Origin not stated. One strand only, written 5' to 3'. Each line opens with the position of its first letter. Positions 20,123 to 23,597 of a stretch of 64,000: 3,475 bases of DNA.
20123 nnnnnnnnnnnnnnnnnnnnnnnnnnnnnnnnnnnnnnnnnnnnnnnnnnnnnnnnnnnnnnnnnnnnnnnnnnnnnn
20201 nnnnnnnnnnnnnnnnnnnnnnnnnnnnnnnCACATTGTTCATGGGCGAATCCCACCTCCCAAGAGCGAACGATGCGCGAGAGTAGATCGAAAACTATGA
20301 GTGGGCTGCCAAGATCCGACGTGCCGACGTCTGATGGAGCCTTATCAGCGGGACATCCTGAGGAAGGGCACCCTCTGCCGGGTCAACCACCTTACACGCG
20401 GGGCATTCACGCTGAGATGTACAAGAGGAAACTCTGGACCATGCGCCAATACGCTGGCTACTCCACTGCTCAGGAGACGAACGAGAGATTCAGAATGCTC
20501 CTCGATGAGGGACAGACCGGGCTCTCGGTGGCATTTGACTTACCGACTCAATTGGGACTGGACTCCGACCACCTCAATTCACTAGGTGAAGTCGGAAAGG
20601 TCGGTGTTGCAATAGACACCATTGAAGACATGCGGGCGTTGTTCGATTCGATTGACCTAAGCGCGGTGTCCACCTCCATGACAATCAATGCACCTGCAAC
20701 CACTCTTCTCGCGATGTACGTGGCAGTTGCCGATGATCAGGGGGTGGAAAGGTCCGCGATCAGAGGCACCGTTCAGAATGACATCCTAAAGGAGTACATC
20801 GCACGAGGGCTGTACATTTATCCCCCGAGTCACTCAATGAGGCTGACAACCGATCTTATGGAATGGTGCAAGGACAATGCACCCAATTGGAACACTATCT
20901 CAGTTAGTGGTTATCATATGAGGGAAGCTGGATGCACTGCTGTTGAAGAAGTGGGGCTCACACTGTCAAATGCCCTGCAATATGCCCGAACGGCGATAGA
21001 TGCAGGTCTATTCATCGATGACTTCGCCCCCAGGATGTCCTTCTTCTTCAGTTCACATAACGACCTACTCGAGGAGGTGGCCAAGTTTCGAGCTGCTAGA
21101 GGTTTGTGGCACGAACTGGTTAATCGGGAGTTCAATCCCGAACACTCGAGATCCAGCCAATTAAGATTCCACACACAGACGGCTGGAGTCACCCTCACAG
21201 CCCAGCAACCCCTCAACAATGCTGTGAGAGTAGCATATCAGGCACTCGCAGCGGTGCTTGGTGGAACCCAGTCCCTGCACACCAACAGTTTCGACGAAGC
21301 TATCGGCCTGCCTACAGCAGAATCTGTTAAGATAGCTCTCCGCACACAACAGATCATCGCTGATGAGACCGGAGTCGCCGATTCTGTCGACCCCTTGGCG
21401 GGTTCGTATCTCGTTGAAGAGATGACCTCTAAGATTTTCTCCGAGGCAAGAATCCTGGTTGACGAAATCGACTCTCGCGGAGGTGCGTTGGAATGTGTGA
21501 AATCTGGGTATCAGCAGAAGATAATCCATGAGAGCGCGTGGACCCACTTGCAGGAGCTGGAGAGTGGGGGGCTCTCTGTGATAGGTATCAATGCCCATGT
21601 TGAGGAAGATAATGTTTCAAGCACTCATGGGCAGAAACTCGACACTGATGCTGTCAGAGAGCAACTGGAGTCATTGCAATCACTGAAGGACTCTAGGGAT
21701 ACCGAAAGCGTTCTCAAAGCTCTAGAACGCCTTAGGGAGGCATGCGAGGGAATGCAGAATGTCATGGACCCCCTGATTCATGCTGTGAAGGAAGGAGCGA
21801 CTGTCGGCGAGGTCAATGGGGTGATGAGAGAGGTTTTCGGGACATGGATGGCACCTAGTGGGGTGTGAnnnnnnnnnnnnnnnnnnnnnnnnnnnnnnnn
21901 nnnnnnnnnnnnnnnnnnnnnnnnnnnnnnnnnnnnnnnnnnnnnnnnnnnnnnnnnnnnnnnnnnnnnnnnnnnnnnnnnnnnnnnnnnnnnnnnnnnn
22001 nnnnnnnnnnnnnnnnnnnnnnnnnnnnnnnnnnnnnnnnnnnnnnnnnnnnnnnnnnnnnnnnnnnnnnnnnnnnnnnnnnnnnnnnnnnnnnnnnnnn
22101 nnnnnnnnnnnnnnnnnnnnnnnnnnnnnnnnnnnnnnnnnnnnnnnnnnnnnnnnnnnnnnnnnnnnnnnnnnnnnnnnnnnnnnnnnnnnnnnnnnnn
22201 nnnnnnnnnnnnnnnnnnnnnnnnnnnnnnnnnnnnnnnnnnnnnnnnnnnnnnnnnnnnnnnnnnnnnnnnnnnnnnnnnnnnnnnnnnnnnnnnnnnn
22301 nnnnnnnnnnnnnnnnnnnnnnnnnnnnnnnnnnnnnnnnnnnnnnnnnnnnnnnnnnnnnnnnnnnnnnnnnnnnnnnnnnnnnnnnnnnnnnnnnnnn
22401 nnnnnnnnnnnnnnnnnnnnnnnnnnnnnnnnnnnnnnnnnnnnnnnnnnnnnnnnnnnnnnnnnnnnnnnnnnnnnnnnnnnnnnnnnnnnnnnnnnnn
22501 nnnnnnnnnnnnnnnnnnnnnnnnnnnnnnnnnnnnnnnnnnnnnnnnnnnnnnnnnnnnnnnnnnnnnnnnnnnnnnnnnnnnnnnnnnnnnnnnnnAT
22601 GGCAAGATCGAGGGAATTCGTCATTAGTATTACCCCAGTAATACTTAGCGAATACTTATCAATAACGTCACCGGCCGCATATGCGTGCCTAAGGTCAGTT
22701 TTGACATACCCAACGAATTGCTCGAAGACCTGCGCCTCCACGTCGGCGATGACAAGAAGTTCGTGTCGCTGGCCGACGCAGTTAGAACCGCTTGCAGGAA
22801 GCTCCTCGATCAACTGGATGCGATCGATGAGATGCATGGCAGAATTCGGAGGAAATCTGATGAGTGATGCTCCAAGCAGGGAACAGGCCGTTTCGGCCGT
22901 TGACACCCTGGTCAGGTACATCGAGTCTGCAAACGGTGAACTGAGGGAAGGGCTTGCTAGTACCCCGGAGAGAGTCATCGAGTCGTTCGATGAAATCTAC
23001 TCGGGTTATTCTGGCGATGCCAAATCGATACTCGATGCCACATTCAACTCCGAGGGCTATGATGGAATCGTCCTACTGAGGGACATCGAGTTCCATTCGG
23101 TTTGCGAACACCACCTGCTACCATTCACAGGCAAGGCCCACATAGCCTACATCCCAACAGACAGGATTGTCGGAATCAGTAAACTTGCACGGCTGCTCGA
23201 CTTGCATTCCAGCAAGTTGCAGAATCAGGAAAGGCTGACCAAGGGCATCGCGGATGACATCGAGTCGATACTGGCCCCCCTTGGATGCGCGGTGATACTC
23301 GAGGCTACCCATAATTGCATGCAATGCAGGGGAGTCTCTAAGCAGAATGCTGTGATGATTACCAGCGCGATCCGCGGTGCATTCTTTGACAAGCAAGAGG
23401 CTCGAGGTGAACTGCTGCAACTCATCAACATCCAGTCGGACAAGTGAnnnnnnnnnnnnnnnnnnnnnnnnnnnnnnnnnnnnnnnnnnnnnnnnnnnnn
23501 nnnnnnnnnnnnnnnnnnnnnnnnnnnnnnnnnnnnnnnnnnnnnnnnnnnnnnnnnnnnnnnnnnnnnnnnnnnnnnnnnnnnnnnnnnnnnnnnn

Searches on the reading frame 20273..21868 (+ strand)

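Call 46: search_protein_families(library=pfam, proteins=[window:20273-21868:+], max_evalue=0.001)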
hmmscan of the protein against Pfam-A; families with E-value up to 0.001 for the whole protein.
window:20273-21868:+ (531 aa): 1 family
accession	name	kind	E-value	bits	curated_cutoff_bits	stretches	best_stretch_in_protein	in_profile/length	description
PF01642.28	MM_CoA_mutase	-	7.1e-200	665.3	22.1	1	30-523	22-512/512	Methylmalonyl-CoA mutase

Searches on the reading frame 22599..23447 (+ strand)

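Call 46: search_protein_families(library=pfam, proteins=[window:22599-23447:+], max_evalue=0.001)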
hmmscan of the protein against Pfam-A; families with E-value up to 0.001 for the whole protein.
window:22599-23447:+ (282 aa): 1 family
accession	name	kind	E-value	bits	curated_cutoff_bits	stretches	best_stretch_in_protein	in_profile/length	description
PF01227.27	GTP_cyclohydroI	-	2.3e-60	203.5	27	1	101-276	5-178/179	GTP cyclohydrolase I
